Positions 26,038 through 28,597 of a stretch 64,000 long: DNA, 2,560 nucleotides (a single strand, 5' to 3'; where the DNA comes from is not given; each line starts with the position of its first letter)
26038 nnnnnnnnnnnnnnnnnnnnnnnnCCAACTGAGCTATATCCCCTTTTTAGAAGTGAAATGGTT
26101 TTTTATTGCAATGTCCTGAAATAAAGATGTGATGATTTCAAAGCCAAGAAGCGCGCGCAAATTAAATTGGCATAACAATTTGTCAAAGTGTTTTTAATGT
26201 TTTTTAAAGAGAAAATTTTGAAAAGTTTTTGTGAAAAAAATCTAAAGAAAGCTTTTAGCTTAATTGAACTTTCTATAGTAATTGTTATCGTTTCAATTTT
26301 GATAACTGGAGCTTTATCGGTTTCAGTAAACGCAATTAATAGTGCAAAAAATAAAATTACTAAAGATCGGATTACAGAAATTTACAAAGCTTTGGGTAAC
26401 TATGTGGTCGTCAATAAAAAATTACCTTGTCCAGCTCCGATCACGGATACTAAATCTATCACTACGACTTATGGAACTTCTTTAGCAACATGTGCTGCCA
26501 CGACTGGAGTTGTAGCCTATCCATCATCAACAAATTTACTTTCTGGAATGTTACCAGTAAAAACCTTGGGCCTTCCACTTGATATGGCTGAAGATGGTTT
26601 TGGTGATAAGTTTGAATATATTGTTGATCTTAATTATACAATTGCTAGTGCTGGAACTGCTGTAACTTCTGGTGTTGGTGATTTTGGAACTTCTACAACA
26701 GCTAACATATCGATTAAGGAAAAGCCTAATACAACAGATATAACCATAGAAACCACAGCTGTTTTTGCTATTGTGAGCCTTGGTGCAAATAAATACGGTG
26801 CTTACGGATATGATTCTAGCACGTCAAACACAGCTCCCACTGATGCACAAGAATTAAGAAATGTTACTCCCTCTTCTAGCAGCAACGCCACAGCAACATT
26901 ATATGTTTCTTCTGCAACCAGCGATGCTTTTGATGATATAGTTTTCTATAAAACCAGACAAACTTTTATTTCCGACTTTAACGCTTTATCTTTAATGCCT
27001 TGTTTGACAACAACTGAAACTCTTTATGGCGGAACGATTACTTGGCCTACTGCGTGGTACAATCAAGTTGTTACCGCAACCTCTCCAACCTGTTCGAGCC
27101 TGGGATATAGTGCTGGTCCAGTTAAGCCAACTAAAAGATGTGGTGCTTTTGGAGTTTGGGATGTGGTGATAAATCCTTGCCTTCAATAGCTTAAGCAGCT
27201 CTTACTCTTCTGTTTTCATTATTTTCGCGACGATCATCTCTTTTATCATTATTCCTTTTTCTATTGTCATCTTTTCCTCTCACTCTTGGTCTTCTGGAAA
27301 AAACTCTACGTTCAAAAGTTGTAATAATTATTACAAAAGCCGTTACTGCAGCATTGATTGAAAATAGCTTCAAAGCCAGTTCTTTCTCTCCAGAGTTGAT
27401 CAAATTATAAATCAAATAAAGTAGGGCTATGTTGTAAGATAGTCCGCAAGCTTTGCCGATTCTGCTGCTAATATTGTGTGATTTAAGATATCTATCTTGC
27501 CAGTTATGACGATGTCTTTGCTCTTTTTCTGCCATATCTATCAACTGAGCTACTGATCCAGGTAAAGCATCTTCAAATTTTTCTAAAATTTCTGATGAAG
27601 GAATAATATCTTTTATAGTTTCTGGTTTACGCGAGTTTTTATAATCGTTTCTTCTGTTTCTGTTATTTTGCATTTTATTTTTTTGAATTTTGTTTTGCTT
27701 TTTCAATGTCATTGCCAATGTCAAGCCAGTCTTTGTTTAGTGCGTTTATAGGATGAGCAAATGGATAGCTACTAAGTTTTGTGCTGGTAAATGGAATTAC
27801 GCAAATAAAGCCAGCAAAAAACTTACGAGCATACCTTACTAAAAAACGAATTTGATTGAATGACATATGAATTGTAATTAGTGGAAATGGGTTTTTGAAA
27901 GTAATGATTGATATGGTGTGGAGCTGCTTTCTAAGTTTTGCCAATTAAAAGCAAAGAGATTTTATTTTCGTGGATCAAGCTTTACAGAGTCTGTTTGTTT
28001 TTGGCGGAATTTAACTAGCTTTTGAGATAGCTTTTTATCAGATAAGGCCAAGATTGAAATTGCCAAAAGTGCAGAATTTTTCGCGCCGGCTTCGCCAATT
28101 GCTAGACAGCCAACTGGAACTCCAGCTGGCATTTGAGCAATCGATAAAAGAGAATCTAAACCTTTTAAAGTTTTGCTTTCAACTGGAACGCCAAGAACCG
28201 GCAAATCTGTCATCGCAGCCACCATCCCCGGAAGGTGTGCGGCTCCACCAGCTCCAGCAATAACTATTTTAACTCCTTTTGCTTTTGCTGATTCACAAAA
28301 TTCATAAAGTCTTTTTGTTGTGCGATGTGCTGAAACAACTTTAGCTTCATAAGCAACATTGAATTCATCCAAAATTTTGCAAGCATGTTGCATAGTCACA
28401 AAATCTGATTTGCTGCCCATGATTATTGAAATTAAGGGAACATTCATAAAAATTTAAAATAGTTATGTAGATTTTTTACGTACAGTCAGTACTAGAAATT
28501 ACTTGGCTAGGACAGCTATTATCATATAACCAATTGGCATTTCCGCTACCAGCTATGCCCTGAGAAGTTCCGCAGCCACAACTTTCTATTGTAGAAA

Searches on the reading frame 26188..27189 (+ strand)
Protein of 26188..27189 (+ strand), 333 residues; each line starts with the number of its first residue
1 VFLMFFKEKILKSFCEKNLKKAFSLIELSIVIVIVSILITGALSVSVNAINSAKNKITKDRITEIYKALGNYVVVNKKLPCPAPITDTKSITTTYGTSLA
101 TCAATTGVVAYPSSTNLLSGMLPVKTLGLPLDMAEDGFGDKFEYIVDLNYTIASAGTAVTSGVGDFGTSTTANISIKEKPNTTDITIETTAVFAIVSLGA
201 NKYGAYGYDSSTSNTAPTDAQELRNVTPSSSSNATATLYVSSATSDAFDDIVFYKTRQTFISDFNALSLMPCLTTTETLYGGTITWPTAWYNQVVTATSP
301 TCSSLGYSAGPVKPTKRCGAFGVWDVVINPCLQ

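Call 7: search_protein_families(library=pfam, proteins=[window:26188-27189:+])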
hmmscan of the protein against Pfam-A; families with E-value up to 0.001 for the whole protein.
window:26188-27189:+ (333 aa): 1 family
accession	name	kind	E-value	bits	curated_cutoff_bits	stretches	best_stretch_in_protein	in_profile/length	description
PF07963.17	N_methyl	-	1.3e-05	25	21.2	1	19-43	3-27/27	Prokaryotic N-terminal methylation motif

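Call 37: search_protein_families(library=ncbifam, proteins=[window:26188-27189:+], max_evalue=0.001)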
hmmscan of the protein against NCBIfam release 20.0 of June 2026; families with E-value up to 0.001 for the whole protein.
window:26188-27189:+ (333 aa): 2 families
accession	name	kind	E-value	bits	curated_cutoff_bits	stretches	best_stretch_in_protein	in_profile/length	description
TIGR02532.1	IV_pilin_GFxxxE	domain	1.1e-05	25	16.3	1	21-43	2-24/24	prepilin-type N-terminal cleavage/methylation domain-containing protein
TIGR01710.1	typeII_sec_gspG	equivalog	0.00039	20.4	88.85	1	22-80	2-60/134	type II secretion system major pseudopilin GspG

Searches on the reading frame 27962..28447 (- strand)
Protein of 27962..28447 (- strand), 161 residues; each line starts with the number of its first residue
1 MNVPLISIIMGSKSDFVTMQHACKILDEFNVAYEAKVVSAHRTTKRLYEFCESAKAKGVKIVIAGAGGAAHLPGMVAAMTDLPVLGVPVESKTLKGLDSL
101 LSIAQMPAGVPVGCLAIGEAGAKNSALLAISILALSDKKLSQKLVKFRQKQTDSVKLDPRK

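Call 7: search_protein_families(library=pfam, proteins=[window:27962-28447:-])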
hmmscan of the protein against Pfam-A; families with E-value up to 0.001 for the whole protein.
window:27962-28447:- (161 aa): 1 family
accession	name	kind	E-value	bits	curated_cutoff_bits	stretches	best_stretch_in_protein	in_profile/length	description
PF00731.26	AIRC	-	3.8e-62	208.6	30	1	6-153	2-147/148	AIR carboxylase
